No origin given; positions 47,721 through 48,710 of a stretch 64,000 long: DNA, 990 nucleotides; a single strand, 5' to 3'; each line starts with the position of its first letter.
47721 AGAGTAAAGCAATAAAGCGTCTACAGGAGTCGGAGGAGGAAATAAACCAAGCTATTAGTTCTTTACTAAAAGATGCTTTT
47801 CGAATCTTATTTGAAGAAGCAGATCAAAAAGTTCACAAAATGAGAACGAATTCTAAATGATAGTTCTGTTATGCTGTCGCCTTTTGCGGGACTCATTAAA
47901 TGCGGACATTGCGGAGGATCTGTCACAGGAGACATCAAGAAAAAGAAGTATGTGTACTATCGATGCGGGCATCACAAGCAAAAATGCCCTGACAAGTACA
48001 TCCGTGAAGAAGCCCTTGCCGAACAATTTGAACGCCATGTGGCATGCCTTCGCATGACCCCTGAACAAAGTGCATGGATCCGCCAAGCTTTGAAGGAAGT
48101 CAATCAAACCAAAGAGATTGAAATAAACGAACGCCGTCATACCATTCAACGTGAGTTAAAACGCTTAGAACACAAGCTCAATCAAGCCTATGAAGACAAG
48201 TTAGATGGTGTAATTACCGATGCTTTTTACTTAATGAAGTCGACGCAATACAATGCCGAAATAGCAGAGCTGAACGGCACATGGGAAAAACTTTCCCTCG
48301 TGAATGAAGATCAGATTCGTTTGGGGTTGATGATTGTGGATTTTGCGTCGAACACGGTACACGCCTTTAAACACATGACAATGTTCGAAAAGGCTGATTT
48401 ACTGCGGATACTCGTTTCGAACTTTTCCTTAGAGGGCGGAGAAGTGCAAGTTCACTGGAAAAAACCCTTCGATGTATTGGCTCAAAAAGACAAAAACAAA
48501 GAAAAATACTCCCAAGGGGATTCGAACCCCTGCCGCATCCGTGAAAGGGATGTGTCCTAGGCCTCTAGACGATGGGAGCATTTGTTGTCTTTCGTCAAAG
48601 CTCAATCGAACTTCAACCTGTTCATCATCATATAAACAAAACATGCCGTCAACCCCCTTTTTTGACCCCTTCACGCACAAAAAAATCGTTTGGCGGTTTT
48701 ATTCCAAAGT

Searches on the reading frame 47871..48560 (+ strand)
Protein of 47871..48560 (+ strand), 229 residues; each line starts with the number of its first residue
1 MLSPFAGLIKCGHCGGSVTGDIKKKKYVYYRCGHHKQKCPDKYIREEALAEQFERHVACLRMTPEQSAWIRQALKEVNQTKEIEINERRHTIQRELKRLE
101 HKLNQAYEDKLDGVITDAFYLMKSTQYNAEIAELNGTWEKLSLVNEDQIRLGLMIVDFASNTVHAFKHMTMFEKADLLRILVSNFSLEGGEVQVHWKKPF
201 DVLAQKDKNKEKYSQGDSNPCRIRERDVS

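Call 6: search_protein_families(library=pfam, proteins=[window:47871-48560:+], max_evalue=0.1)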
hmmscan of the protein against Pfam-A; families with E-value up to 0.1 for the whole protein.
window:47871-48560:+ (229 aa): 2 families
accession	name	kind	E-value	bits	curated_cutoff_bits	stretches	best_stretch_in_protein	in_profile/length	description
PF13408.12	Zn_ribbon_recom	-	4.2e-14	53.1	25.3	1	4-57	1-57/58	Recombinase zinc beta ribbon domain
PF22411.1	Mre11_2nd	-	0.0021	18.4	27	0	192-213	33-54/59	Mre11 nuclease, second domain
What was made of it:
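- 47871..48505 (+): C-terminal fragment of a large serine recombinase (Zn-ribbon domain, coiled coil and tail). It is backbone rather than cassette, and possibly the last gene of the same transcription unit. Pfam Zn_ribbon_recom 4e-14 (call 6).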

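Call 7: search_protein_families(library=padloc, proteins=[window:47871-48560:+], max_evalue=0.1)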
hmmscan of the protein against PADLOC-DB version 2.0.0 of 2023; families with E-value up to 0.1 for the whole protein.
window:47871-48560:+ (229 aa): 1 family
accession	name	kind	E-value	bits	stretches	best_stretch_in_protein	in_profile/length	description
PDLC05058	PDC-S64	-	0.026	12.2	0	61-125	84-147/305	-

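Call 72: search_protein_families(library=phrogs, proteins=[window:47871-48560:+], max_evalue=0.01)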
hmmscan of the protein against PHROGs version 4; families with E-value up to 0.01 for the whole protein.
window:47871-48560:+ (229 aa): 1 family
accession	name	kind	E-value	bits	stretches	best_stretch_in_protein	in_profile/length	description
phrog_95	-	integration and excision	8.8e-24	85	1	3-204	371-581/651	integrase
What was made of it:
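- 47871..48505 (+): It matches phrog_95 integrase positions 371-581 of 651 (call 72).
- On Large serine recombinase (flanking fragment 47871-48505): Only Zn_ribbon_recom and the C-terminal part are present (calls 6, 72).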

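Call 73: search_protein_families(library=ncbifam, proteins=[window:47871-48560:+], max_evalue=0.01)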
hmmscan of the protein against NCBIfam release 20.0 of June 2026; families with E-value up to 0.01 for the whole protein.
window:47871-48560:+ (229 aa): 2 families
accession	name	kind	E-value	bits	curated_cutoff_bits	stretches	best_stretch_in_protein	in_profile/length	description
NF041201.1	recomb_XisF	equivalog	1.3e-07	31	375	1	4-104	293-400/465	fdxN element excision recombinase XisF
NF041906.1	V4R_TF_MobR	exception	0.00015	20.4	999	1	85-194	405-511/544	phenol degradation transcriptional regulator MobR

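Call 76: find_related_loci(query=window:47871-48505:+, collection=genome_contigs, flank=8000)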
Query window:47871-48505:+ (211 aa) in genome_contigs; peptide patterns used: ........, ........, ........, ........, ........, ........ (x = any residue, [..] = any of these).
108 stretches matched a pattern; 43 encode a relative of the query (tblastn E <= 1e-3); 43 distinct loci.
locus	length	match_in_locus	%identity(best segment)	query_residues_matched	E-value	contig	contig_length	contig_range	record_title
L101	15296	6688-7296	96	9-211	1e-134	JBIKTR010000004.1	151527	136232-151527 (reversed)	MAG: Vampirovibrionales bacterium isolate ME2015-07-30_3300044647_group6_bin122 Rohwer_bin1410_scaffold_19_c1, whole gen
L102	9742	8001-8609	93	9-211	3e-130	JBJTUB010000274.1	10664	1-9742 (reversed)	MAG: Vampirovibrionales bacterium isolate samp_4445_VAMB_521 samp_4445_198419, whole genome shotgun sequence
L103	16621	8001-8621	84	5-211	3e-121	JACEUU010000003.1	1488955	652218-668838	MAG: Vampirovibrio sp. isolate DET50b Vampirovibrio_DET50b_c60_A, whole genome shotgun sequence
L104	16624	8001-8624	83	4-211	1e-120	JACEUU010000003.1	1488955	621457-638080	MAG: Vampirovibrio sp. isolate DET50b Vampirovibrio_DET50b_c60_A, whole genome shotgun sequence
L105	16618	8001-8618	45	5-209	2e-59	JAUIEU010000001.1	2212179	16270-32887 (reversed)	MAG: bacterium isolate 8_bin.45 NODE_1_length_2212179_cov_10.410928, whole genome shotgun sequence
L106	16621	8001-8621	46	5-210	4e-57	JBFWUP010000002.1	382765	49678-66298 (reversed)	MAG: Candidatus Melainabacteria bacterium isolate CA_2019_TPBF_73 NODE_215_length_382765_cov_45.695383_TPBF, whole genom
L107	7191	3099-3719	43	5-211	4e-54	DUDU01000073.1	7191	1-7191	MAG TPA_asm: Candidatus Melainabacteria bacterium isolate LMEP_10873 2582581970, whole genome shotgun sequence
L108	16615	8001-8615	46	5-208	2e-56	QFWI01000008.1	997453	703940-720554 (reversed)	MAG: Vampirovibrio chlorellavorus isolate Vc_AZ_2 Contig8, whole genome shotgun sequence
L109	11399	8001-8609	34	4-206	1e-38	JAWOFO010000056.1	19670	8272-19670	MAG: Desulfobia sp. isolate BLK6-1.bin.47 k191_685954, whole genome shotgun sequence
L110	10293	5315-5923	34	4-206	1e-38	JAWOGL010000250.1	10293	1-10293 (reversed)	MAG: Desulfonatronovibrio sp. isolate BLK6-3.bin.28 k191_2967118, whole genome shotgun sequence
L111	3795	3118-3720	36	5-205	5e-38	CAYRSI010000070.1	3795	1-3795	MAG TPA_asm: uncultured Candidatus Saccharibacteria bacterium isolate SRP068000_co3_30 genome assembly, contig: NODE_536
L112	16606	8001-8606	36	4-205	4e-38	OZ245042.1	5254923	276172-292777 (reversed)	MAG: Rhodobiaceae bacterium isolate 4ee551db-ea5e-41c0-a69a-513653a794c3 genome assembly, chromosome: 1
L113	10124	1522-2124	35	5-205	3e-37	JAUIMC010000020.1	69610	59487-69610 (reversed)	MAG: Alphaproteobacteria bacterium isolate Co_bin.76 NODE_3163_length_69610_cov_1.554539, whole genome shotgun sequence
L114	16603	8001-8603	35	5-205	3e-37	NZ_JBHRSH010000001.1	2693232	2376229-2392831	Hyphococcus aureus strain KCTC 62394 soapdenovo_K_127_1, whole genome shotgun sequence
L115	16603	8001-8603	35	5-205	3e-37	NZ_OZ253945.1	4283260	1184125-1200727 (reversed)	MAG: Hyphococcus sp. isolate 2f05e620-c47b-44e6-88d6-f49598d544e7 chromosome 1, complete sequence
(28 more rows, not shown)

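Call 81: search_protein_families(library=pfam, proteins=[L103:6121-6531:+, L103:6685-7176:+, L103:7173-8492:+, L105:7173-8732:+, L105:6509-7171:+, L103:3134-5617:-], max_evalue=0.001)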
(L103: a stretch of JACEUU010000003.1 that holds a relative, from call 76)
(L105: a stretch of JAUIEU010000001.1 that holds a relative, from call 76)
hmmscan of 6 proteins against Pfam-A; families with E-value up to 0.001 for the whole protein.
L103:6121-6531:+ (136 aa): 5 families
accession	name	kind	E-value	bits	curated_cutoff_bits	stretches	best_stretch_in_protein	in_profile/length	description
PF01381.28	HTH_3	-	1.2e-11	44.9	23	1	19-74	1-55/55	Helix-turn-helix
PF13560.12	HTH_31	-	3.2e-08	34.2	27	1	14-69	1-56/64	Helix-turn-helix domain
PF12844.13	HTH_19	-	2.1e-05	24.8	30.2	1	16-76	1-60/64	Helix-turn-helix domain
PF13744.12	HTH_37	-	0.00029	21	27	1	16-51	20-55/80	Helix-turn-helix domain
PF13443.12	HTH_26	-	0.00085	20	22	0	18-72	1-55/63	Cro/C1-type HTH DNA-binding domain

L103:6685-7176:+ (163 aa): 0 families

L103:7173-8492:+ (439 aa): 3 families
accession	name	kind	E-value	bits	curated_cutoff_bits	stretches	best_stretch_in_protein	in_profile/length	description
PF00239.26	Resolvase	-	4.5e-23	82.4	23.3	1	4-155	1-145/145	Resolvase, N terminal domain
PF07508.19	Recombinase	-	1.4e-14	54.6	21.1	1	177-263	2-100/102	Recombinase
PF13408.12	Zn_ribbon_recom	-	4.8e-13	49.7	25.3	1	277-326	2-54/58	Recombinase zinc beta ribbon domain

L105:7173-8732:+ (519 aa): 3 families
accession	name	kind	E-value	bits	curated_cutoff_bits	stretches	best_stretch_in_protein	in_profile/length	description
PF00239.26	Resolvase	-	1.1e-24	87.6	23.3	1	4-155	1-145/145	Resolvase, N terminal domain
PF13408.12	Zn_ribbon_recom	-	1.5e-11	44.9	25.3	1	277-330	2-57/58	Recombinase zinc beta ribbon domain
PF07508.19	Recombinase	-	4.2e-10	40.2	21.1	1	176-265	1-102/102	Recombinase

L105:6509-7171:+ (220 aa): 0 families

L103:3134-5617:- (827 aa): 2 families
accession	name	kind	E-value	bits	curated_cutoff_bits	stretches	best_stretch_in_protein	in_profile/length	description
PF13148.11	DUF3987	-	8e-91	305.4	27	1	374-745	1-363/364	Protein of unknown function (DUF3987)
PF22763.1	NrS1-1_pol-like_HBD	-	6.1e-15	55.3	27.9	1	259-314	2-59/64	NrS-1 polymerase HBD domain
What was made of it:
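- On Large serine recombinase (flanking fragment 47871-48505): Intact homologues L103 and L105 have Resolvase, Recombinase and Zn_ribbon_recom (call 81).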
